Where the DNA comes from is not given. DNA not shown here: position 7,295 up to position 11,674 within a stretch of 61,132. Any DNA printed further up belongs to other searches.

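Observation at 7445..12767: Candidate undescribed sigma54 sensing module: bEBP fused to a STAND/TPR sensor, with its own UAS, promoter and output genes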

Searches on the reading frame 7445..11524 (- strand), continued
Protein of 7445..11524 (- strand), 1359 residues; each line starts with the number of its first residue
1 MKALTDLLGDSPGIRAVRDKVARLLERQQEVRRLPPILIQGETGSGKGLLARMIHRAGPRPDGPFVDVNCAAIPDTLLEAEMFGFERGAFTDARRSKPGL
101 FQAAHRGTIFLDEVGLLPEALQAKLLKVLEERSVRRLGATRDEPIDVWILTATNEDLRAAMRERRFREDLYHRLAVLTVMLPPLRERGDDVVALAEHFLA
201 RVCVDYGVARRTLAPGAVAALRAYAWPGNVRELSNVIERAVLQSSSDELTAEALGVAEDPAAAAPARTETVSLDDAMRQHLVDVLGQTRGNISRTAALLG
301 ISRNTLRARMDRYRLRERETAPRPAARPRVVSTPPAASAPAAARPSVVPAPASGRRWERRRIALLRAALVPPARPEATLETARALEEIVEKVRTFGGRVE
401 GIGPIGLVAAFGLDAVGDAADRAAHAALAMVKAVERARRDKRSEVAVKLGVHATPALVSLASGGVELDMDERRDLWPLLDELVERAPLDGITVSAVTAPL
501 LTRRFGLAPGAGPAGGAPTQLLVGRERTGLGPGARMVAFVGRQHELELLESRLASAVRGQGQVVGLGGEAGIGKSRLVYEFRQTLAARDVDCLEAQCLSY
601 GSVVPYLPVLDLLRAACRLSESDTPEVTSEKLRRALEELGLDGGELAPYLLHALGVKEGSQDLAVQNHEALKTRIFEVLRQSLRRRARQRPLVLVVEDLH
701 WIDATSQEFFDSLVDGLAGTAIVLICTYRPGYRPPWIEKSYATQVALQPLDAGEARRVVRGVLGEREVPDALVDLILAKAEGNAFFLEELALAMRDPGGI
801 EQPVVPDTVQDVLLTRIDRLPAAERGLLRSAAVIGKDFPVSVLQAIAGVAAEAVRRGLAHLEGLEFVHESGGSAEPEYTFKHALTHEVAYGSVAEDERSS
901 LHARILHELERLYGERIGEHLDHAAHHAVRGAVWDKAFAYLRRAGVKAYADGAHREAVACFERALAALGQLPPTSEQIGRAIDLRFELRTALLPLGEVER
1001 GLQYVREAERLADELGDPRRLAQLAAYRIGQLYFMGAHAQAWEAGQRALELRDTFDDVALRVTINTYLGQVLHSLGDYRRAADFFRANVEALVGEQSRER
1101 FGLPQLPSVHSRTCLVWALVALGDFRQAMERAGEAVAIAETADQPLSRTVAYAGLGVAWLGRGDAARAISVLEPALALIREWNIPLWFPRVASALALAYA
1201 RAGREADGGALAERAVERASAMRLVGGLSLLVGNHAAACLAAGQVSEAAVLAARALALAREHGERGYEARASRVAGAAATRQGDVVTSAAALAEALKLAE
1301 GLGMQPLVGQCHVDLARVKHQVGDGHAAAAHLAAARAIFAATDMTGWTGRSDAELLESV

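Call 52: find_encoding_contigs(protein=P0032, flank=5000, max_places=2)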
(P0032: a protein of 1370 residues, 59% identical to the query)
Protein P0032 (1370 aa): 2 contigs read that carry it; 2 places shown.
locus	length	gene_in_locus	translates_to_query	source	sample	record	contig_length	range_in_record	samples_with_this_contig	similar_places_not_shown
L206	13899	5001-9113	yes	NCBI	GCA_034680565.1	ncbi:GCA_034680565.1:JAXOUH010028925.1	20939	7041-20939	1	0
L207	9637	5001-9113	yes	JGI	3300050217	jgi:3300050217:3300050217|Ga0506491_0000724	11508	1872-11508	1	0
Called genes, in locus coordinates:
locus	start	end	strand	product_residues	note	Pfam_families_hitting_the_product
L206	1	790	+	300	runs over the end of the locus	PF12911:OppC_N, PF00528:BPD_transp_1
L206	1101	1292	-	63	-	-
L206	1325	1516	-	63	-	-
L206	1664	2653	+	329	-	PF13529:Peptidase_C39_2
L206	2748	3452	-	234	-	PF05552:MS_channel_1st_1 (weak)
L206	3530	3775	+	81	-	-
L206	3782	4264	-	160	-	-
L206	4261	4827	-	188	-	-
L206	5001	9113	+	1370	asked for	PF00004:AAA (faint), PF00158:Sigma54_activat, PF14532:Sigma54_activ_2 (weak), PF25601:AAA_lid_14, PF02954:HTH_8, PF13191:AAA_16, PF13424:TPR_12, PF17874:TPR_MalT, +4 more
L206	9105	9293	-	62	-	-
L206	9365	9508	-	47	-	-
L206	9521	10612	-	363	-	-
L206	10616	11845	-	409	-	-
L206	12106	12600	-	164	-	PF11716:MDMPI_N (weak), PF12867:DinB_2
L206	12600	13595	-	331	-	PF12867:DinB_2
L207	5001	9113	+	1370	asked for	PF00004:AAA (faint), PF00158:Sigma54_activat, PF14532:Sigma54_activ_2 (weak), PF25601:AAA_lid_14, PF02954:HTH_8, PF13191:AAA_16, PF13424:TPR_12, PF17874:TPR_MalT, +4 more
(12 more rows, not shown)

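Call 53: find_encoding_contigs(protein=P0035, flank=5000, max_places=2)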
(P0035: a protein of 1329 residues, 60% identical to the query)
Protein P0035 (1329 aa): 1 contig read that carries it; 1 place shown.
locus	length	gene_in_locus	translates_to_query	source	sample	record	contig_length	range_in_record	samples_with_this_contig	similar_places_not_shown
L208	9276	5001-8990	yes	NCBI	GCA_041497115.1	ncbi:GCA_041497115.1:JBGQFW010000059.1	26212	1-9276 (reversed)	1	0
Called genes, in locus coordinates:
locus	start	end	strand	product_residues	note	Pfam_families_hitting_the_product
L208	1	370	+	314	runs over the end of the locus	PF19300:BPD_transp_1_N, PF00528:BPD_transp_1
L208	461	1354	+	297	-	PF12911:OppC_N, PF00528:BPD_transp_1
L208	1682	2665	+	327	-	PF13529:Peptidase_C39_2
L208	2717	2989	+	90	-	-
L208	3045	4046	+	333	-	PF07885:Ion_trans_2, PF02254:TrkA_N, PF02080:TrkA_C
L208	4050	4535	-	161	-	-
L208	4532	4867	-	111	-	-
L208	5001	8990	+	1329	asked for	PF00158:Sigma54_activat, PF07728:AAA_5 (faint), PF13401:AAA_22 (faint), PF14532:Sigma54_activ_2, PF25601:AAA_lid_14, PF02954:HTH_8, PF13556:HTH_30 (faint), PF13191:AAA_16, +1 more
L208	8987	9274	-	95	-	?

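Call 54: find_encoding_contigs(protein=P0043, flank=5000, max_places=2)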
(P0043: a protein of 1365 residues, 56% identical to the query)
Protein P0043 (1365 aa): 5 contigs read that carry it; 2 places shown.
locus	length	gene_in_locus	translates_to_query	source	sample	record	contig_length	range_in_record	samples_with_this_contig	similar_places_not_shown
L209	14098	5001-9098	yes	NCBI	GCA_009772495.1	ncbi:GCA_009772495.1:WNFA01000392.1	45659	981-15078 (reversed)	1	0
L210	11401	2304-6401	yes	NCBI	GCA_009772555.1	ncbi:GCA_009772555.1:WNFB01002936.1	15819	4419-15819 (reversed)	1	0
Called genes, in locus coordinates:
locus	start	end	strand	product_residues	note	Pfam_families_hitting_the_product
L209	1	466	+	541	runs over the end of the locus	PF00496:SBP_bac_5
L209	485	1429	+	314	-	PF19300:BPD_transp_1_N, PF00528:BPD_transp_1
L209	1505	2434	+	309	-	PF12911:OppC_N (weak), PF00528:BPD_transp_1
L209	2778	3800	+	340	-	PF13529:Peptidase_C39_2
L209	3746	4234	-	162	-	-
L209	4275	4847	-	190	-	-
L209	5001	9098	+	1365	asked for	PF00158:Sigma54_activat, PF07728:AAA_5 (faint), PF13401:AAA_22 (faint), PF14532:Sigma54_activ_2, PF25601:AAA_lid_14, PF02954:HTH_8, PF13191:AAA_16, PF13424:TPR_12 (weak), +4 more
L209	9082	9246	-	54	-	-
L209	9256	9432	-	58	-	-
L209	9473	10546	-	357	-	-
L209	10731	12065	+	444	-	PF00665:rve (weak)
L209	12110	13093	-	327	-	PF00903:Glyoxalase, PF22677:Ble-like_N (faint), PF13669:Glyoxalase_4 (weak), PF00903:Glyoxalase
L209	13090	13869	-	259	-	PF00230:MIP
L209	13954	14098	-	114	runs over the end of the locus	-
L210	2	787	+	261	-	?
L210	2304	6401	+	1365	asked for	PF00158:Sigma54_activat, PF07728:AAA_5 (faint), PF13401:AAA_22 (faint), PF14532:Sigma54_activ_2, PF25601:AAA_lid_14, PF02954:HTH_8, PF13191:AAA_16, PF13424:TPR_12 (weak), +4 more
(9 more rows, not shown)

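Call 55: find_encoding_contigs(protein=P0100, flank=5000, max_places=2)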
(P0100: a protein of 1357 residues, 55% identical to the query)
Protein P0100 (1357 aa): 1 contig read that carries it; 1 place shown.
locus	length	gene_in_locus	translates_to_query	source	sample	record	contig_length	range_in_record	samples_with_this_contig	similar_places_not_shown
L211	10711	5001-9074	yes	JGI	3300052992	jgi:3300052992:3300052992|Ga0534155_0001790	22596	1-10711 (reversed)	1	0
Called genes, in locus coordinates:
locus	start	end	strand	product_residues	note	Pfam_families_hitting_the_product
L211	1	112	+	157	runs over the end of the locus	-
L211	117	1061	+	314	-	PF19300:BPD_transp_1_N, PF00528:BPD_transp_1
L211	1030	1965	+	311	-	PF12911:OppC_N, PF00528:BPD_transp_1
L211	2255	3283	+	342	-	PF13529:Peptidase_C39_2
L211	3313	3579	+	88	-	-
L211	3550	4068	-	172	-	-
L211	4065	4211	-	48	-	-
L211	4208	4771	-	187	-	-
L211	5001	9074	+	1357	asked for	PF00158:Sigma54_activat, PF14532:Sigma54_activ_2, PF25601:AAA_lid_14, PF02954:HTH_8, PF13191:AAA_16, PF13176:TPR_7 (faint), PF17874:TPR_MalT, PF13424:TPR_12 (weak), +1 more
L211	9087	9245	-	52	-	-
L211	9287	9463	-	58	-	-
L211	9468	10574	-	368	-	-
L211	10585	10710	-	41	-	?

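Call 58: search_protein_representatives(protein=window:7925-11524:-)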
Query: 1200 residues. Proteins with E-value up to 0.001 (for the whole library): 286027; up to 1e-10: 203102; up to 1e-30: 91160. The best 150 are listed.
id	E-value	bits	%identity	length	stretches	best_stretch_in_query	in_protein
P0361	0.0e+00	1268.5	53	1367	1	1-1200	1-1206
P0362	0.0e+00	1098.8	50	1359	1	4-1200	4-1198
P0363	0.0e+00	1091.5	47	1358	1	2-1199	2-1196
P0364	0.0e+00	1091.1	50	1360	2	3-1199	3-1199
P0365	0.0e+00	1079.9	48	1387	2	2-1200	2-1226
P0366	0.0e+00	1066.7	47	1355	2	5-1200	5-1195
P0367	0.0e+00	1066.5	49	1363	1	4-1199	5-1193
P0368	0.0e+00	1066.2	48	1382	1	4-1192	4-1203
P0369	0.0e+00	1052.1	50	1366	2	3-1161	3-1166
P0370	0.0e+00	1041.2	47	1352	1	17-1200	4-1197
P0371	0.0e+00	1032.8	49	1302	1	4-1156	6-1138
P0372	0.0e+00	1028.4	48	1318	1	34-1199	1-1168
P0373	0.0e+00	1026.1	48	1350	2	1-1196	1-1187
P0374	0.0e+00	1020.5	48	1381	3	5-1001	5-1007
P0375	0.0e+00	1016.9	46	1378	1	7-1199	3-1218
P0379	1.9e-287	973.3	48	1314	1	2-1200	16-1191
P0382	1.5e-282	957.1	47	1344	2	3-1200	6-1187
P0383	1.2e-281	954.1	46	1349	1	3-1200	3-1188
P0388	2.3e-278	943.2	45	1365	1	5-1187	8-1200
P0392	4.4e-273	925.7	46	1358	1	3-1200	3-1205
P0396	1.0e-268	911.2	45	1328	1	5-1192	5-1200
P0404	2.6e-260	883.4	45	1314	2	3-1200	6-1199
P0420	3.1e-251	853.3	44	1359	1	6-1195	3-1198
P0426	1.6e-242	824.5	43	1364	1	5-1200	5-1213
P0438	3.9e-237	806.7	42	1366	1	3-1200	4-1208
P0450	4.2e-230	783.4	42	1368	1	3-1200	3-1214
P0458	8.9e-226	769.0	43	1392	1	7-1200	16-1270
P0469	2.9e-218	744.2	45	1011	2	352-1200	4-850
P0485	1.7e-209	715.1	45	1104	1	6-1050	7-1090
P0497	2.5e-205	701.3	42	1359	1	1-1051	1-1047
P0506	1.4e-198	679.0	45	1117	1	273-1200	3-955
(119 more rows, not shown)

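Call 87: search_protein_families(library=padloc, proteins=[window:7445-11524:-], max_evalue=0.001)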
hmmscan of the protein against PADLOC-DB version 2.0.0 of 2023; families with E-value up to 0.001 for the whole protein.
window:7445-11524:- (1359 aa): 3 families
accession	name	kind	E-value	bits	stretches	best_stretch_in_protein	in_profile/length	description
PDLC01995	RtcR_PspF2--CARF_AAA_HTH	-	3.8e-94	314.5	1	27-315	182-480/481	-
PDLC01994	RtcR_PspF1--CARF_AAA_HTH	-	3e-48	163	1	19-311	168-466/468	-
PDLC01993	RtcR--CARF_AAA_HTH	-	2e-44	150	1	31-252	201-430/523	-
